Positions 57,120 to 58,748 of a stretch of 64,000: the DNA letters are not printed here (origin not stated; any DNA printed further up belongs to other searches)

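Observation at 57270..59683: cPGS-like P-loop protein encoded immediately upstream of ornithine carbamoyltransferase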

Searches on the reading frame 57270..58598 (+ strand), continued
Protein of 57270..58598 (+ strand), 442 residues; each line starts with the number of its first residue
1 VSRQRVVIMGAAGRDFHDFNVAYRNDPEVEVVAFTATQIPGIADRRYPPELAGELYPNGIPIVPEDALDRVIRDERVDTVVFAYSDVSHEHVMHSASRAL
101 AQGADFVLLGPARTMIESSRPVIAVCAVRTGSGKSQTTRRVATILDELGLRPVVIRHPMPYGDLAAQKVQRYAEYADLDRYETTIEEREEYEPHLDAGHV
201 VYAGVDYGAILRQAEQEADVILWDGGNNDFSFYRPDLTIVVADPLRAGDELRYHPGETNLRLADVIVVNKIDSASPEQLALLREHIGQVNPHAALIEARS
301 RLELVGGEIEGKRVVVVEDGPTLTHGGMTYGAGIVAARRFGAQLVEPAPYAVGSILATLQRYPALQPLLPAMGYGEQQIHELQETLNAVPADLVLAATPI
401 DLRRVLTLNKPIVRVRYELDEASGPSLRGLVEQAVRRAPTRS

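Call 48: find_encoding_contigs(protein=P0356, flank=5000, max_places=2)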
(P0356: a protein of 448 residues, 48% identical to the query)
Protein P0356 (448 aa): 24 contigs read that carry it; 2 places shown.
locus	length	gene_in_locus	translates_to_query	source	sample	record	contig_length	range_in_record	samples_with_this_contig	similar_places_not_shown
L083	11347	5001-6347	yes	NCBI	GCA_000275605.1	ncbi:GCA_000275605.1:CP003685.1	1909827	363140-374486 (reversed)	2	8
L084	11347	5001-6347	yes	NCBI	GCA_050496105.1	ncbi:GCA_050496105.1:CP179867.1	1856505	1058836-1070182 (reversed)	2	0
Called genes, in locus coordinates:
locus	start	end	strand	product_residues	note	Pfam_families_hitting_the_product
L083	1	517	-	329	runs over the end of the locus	PF01408:GFO_IDH_MocA, PF22725:GFO_IDH_MocA_C3, PF02894:GFO_IDH_MocA_C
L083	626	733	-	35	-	-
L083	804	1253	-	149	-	PF01451:LMWPc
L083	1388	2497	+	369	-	PF13593:SBF_like, PF01758:SBF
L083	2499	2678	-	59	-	-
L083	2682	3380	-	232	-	PF14512:TM1586_NiRdase (faint), PF00881:Nitroreductase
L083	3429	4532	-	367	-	PF01924:HypD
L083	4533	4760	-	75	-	PF01455:HupF_HypC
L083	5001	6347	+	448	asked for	-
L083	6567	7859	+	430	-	-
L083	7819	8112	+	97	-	-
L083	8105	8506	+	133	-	PF01894:YjbQ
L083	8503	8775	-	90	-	PF02597:ThiS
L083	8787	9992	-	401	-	PF03453:MoeA_N, PF00994:MoCF_biosynth, PF03454:MoeA_C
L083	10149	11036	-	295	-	PF00557:Peptidase_M24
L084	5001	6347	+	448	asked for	-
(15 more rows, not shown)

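Call 58: find_encoding_contigs(protein=P0001, flank=10000, max_places=3)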
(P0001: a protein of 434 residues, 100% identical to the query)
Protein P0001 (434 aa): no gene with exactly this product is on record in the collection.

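Call 59: find_encoding_contigs(protein=P0002, flank=10000, max_places=3)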
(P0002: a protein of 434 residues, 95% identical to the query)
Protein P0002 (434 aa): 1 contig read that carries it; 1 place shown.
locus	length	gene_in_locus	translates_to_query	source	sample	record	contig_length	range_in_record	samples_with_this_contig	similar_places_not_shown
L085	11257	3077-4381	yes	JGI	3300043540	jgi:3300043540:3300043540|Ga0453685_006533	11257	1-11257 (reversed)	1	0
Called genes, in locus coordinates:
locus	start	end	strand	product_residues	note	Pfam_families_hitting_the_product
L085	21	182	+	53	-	-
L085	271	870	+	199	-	PF01661:Macro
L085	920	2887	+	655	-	PF01432:Peptidase_M3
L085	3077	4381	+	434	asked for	-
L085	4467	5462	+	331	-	PF02729:OTCace_N, PF00185:OTCace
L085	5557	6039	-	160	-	PF01814:Hemerythrin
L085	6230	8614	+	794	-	PF00708:Acylphosphatase, PF07503:zf-HYPF, PF01300:Sua5_yciO_yrdC, PF17788:HypF_C, PF22521:HypF_C_2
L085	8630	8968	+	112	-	PF01455:HupF_HypC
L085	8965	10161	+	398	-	PF01924:HypD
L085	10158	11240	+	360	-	PF00586:AIRS, PF02769:AIRS_C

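Call 60: find_encoding_contigs(protein=P0005, flank=10000, max_places=3)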
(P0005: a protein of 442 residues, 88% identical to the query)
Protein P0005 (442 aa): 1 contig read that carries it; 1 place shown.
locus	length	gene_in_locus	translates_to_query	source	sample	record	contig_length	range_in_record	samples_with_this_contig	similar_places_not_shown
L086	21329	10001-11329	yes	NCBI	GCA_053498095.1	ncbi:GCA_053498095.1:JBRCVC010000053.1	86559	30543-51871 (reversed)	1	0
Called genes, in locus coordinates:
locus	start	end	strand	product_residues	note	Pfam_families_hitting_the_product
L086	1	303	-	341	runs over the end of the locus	PF00561:Abhydrolase_1, PF12146:Hydrolase_4 (faint), PF12697:Abhydrolase_6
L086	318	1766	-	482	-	PF01266:DAO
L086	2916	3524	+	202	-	PF01661:Macro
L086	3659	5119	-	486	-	PF05977:MFS_3, PF07690:MFS_1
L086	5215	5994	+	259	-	PF00106:adh_short, PF13561:adh_short_C2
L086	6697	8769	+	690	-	PF01432:Peptidase_M3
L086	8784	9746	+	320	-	PF00795:CN_hydrolase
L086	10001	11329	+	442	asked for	-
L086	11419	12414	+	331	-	PF02729:OTCace_N, PF00185:OTCace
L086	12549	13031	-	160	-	PF01814:Hemerythrin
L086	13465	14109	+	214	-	PF01750:HycI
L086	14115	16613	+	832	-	PF00708:Acylphosphatase, PF07503:zf-HYPF, PF01300:Sua5_yciO_yrdC, PF17788:HypF_C, PF22521:HypF_C_2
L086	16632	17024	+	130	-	-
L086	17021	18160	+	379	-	PF01924:HypD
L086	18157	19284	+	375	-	PF00586:AIRS, PF02769:AIRS_C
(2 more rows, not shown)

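Call 61: find_encoding_contigs(protein=P0031, flank=10000, max_places=2)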
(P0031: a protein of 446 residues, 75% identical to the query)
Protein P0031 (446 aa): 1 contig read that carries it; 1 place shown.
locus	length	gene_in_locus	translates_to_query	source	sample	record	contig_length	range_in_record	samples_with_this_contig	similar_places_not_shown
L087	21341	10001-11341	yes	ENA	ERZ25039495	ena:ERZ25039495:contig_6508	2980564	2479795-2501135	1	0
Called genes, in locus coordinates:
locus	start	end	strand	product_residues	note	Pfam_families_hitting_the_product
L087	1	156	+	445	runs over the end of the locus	PF00370:FGGY_N, PF02782:FGGY_C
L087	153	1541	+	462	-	PF11762:Arabinose_Iso_C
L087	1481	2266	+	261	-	PF00121:TIM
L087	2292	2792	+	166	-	PF01894:YjbQ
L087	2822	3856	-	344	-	-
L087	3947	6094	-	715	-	PF00141:peroxidase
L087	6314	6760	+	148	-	-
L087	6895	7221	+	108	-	-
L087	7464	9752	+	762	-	PF03176:MMPL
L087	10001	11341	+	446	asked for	PF02492:cobW (faint)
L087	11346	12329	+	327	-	PF02729:OTCace_N, PF00185:OTCace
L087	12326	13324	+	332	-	PF00696:AA_kinase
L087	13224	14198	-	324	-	PF00702:Hydrolase, PF13344:Hydrolase_6, PF13419:HAD_2 (faint), PF13242:Hydrolase_like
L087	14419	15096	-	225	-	PF00027:cNMP_binding, PF13545:HTH_Crp_2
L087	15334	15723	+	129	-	-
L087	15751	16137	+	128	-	-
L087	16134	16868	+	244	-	PF24517:CBM96, PF06848:Disaggr_repeat (faint)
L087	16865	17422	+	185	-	PF00717:Peptidase_S24 (weak)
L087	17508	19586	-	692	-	PF00989:PAS, PF08447:PAS_3, PF08448:PAS_4, PF13426:PAS_9, PF00563:EAL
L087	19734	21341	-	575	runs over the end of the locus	-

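Call 62: find_encoding_contigs(protein=P0073, flank=10000, max_places=2)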
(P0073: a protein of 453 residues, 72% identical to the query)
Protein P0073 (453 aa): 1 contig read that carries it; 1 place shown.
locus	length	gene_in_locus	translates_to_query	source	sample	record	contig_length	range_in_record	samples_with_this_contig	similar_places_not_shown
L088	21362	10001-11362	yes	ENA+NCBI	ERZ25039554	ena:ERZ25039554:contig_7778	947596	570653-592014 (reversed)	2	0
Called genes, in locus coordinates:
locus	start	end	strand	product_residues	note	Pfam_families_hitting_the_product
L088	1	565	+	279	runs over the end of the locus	-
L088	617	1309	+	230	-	PF00072:Response_reg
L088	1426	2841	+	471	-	PF00672:HAMP, PF26769:HAMP_PhoQ, PF00512:HisKA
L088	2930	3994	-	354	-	PF00586:AIRS, PF02769:AIRS_C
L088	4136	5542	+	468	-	PF03841:SelA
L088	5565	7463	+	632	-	PF00009:GTP_EFTU, PF01926:MMR_HSR1 (weak), PF25461:Beta-barrel_SelB, PF09107:WHD_3rd_SelB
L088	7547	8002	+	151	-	PF12728:HTH_17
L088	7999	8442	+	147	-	PF01850:PIN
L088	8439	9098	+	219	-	PF12804:NTP_transf_3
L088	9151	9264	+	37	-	-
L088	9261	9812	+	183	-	PF00753:Lactamase_B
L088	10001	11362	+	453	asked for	-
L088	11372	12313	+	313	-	PF02729:OTCace_N, PF00185:OTCace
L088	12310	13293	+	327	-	PF00696:AA_kinase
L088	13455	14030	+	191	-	-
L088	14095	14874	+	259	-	PF03575:Peptidase_S51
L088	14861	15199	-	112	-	PF13451:zf_Tbcl, PF23477:zf_Tbcl_2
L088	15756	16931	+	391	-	PF00149:Metallophos, PF12850:Metallophos_2 (faint)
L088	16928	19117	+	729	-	PF02463:SMC_N (faint), PF13476:AAA_23, PF13514:AAA_27 (weak)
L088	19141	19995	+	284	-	PF00892:EamA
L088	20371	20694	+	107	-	PF03795:YCII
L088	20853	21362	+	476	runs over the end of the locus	PF00875:DNA_photolyase, PF03441:FAD_binding_7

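Call 63: search_solved_structures(query=A1, max_evalue=0.01, show_alignments=2)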
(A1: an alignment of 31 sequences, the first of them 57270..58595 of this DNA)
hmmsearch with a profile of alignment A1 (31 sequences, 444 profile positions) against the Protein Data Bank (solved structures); distinct sequences matched with E-value up to 0.01: 5.
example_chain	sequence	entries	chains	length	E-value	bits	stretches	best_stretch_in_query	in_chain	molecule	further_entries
9sxb_A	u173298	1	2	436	1.1e-18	70.4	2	212-319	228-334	Cyclic 2,3-diphosphoglycerate synthetase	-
8oru_AAA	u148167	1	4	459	4.4e-14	55.2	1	217-373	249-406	Cyclic 2,3-diphosphoglycerate synthetase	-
8ork_AAA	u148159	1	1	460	4.4e-14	55.2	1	217-373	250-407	Cyclic 2,3-diphosphoglycerate synthetase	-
2hf8_A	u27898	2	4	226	5e-07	31.9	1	238-302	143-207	Probable hydrogenase nickel incorporation protein hypB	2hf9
2wsm_A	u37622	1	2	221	4.8e-06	28.7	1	235-302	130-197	HYDROGENASE EXPRESSION/FORMATION PROTEIN (HYPB)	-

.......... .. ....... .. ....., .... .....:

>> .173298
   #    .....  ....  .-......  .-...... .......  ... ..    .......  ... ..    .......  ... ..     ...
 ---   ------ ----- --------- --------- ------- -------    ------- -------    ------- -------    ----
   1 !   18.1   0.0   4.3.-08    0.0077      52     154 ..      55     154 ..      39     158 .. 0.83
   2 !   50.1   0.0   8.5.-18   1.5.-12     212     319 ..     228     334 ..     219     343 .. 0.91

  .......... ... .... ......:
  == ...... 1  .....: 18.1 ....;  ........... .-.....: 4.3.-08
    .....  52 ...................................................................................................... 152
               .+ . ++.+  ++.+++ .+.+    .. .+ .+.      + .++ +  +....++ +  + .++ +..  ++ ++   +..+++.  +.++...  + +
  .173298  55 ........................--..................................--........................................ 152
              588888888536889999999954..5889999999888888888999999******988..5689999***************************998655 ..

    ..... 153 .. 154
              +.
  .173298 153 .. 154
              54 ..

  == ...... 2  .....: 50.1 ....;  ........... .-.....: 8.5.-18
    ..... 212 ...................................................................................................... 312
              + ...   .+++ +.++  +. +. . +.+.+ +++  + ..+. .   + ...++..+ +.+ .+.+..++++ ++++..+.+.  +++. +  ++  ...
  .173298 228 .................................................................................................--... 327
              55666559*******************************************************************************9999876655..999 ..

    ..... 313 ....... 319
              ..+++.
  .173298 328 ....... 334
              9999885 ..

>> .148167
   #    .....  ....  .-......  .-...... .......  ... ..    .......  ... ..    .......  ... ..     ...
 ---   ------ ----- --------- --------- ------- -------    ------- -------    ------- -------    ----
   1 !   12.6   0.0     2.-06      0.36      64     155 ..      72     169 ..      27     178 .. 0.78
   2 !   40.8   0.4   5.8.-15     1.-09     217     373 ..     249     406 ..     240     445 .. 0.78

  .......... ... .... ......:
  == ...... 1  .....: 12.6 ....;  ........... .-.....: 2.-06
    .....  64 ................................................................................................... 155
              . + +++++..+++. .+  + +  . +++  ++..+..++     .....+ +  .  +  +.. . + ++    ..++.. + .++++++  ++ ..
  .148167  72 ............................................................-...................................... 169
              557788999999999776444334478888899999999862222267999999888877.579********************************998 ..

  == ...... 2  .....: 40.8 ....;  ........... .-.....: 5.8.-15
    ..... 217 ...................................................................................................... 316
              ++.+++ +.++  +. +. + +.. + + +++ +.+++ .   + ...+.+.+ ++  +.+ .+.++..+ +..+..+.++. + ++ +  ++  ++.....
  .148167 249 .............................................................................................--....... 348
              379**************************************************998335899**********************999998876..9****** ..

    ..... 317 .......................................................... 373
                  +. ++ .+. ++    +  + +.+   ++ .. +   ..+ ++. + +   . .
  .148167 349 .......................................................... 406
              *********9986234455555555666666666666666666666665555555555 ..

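Call 70: predict_structure(alignment_id=A1)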
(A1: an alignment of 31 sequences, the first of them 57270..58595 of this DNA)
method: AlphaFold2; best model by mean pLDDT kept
length: 442 residues; sequences in the alignment: 31
mean_pLDDT: 92.6   pTM: 0.91
mean pLDDT of the five models: 92.6, 92.5, 92.1, 92.0, 91.8
residues with pLDDT >= 90: 342; 70-90: 90; 50-70: 7; < 50: 3
segments of 3 or more residues with pLDDT < 50: 440-442
pLDDT, mean of each block of 10 residues (from residue 1): 92 94 97 88 88 96 95 98 95 98 98 96 96 93 97 91 89 94 86 94 96 98 88 97 95 96 98 95 98 97 92 93 75 90 95 90 85 78 95 94 91 93 98 78 39
secondary structure, 60 per line:
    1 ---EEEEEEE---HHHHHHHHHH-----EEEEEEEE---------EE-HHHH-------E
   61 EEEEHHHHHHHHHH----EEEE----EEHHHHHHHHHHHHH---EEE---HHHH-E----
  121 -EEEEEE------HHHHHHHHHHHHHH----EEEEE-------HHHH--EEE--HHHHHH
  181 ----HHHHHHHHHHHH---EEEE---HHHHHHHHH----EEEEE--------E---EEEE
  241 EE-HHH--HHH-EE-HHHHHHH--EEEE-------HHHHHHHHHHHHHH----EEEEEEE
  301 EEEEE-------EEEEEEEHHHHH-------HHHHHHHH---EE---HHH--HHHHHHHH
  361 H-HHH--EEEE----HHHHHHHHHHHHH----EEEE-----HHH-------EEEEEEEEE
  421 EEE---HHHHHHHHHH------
elements in order: E4-10 H14-23 E29-36 H49-52 E60-64 H65-74 E79-82 H89-101 E105-107 H111-114 E122-127 H134-147 E152-156 H164-167 E170-172 H175-180 H185-196 E200-203 H207-215 E220-224 E237-242 H256-262 E265-268 H276-289 E294-305 E313-319 H320-324 H332-339 H353-361 E368-371 H376-388 E393-396 E412-423 H427-436

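Call 72: fold_search(model_id=the predicted structure, library=pdb)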
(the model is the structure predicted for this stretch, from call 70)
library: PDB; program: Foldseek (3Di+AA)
matches with E <= 10: 1452; with E <= 0.001: 23
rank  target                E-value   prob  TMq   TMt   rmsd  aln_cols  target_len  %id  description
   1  8oru_AAA              2.9e-19  1.00  0.47  0.45  15.5       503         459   15  cyclic 2,3-diphosphoglycerate synthetase from the hyperthermophilic archaeon Methanothermus fervidus bound to 2,3-di (released 2023-12-06)
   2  8ork                  4.7e-19  1.00  0.44  0.42  16.4       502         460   15  cyclic 2,3-diphosphoglycerate synthetase from the hyperthermophilic archaeon Methanothermus fervidus (released 2023-12-06)
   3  4ehy                  4.2e-08  1.00  0.46  0.63   5.8       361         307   12  Crystal structure of LpxK from Aquifex aeolicus in complex with ADP/Mg2+ at 2.2 angstrom resolution (released 2012-08-29)
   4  4ehx                  5.3e-08  1.00  0.43  0.58   6.1       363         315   13  Crystal structure of LpxK from Aquifex aeolicus at 1.9 angstrom resolution (released 2012-08-29)
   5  4lkv_B                1.8e-07  1.00  0.43  0.58   6.2       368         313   13  Determinants of lipid substrate and membrane binding for the tetraacyldisaccharide-1-phosphate 4 -kinase LpxK (released 2014-07-09)
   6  4itn                  2.1e-07  1.00  0.43  0.58   6.8       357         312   14  Crystal structure of "compact P-loop" LpxK from Aquifex aeolicus in complex with chloride at 2.2 angstrom resolution (released 2013-04-03)
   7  2g0t_B                7.5e-05  1.00  0.22  0.28  15.1       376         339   11  Crystal structure of a putative nucleotide binding protein (tm0796) from Thermotoga maritima at 2.67 A resolution (released 2006-02-28)
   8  2obn_B                1.1e-04  1.00  0.25  0.31  16.1       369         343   10  Crystal structure of a duf1611 family protein (ava_3511) from anabaena variabilis atcc 29413 at 2.30 A resolution (released 2007-01-16)
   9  2obn_C                1.5e-04  1.00  0.24  0.30  16.8       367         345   12  Crystal structure of a duf1611 family protein (ava_3511) from anabaena variabilis atcc 29413 at 2.30 A resolution (released 2007-01-16)
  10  2obn_A                1.5e-04  1.00  0.24  0.30  16.7       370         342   12  Crystal structure of a duf1611 family protein (ava_3511) from anabaena variabilis atcc 29413 at 2.30 A resolution (released 2007-01-16)
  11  2obn_D                2.0e-04  1.00  0.25  0.31  15.6       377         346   11  Crystal structure of a duf1611 family protein (ava_3511) from anabaena variabilis atcc 29413 at 2.30 A resolution (released 2007-01-16)
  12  2hf8_A                2.4e-04  1.00  0.27  0.53   5.0       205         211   20  Crystal structure of HypB from Methanocaldococcus jannaschii in the triphosphate form, in complex with zinc (released 2006-07-04)
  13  7xrj                  2.6e-04  0.89  0.17  0.22  16.2       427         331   11  crystal structure of N-acetyltransferase DgcN-25328 (released 2023-02-01)
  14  2g0t_A                3.0e-04  1.00  0.22  0.28  15.2       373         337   11  Crystal structure of a putative nucleotide binding protein (tm0796) from Thermotoga maritima at 2.67 A resolution (released 2006-02-28)
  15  4rz2_B                3.5e-04  1.00  0.24  0.38   8.2       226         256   15  Crystal structure of the MinD-like ATPase FlhG (released 2015-03-04)
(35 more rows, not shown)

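Call 79: search_protein_families(library=pfam, proteins=[P0125, P0130, P0150, P0250, P0169, P0270, P0240, P0162], max_evalue=0.001)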
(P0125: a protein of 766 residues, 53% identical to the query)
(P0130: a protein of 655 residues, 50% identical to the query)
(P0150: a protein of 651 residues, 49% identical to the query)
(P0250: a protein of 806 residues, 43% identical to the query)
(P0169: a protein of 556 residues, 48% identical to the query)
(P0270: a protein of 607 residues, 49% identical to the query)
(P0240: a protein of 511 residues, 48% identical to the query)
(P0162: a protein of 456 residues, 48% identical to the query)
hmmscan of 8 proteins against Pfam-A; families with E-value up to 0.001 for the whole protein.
P0125 (766 aa): 2 families
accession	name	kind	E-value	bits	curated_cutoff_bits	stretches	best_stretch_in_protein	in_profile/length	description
PF00696.33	AA_kinase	-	1.1e-21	78.1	24.9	1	3-292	2-234/234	Amino acid kinase family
PF02606.20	LpxK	-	0.00016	21.3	27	1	445-586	37-177/328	Tetraacyldisaccharide-1-P 4'-kinase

P0130 (655 aa): 0 families

P0150 (651 aa): 0 families

P0250 (806 aa): 3 families
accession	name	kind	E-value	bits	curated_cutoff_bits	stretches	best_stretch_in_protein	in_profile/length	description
PF14528.11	LAGLIDADG_3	-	1.5e-14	54.4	22.5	1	117-196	2-82/82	LAGLIDADG-like domain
PF14890.11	Intein_splicing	-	1.5e-12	48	35.8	1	144-501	22-155/155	Intein splicing domain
PF01381.28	HTH_3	-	2.6e-05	24.6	23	0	248-280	17-49/55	Helix-turn-helix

P0169 (556 aa): 0 families

P0270 (607 aa): 0 families

P0240 (511 aa): 0 families

P0162 (456 aa): 0 families
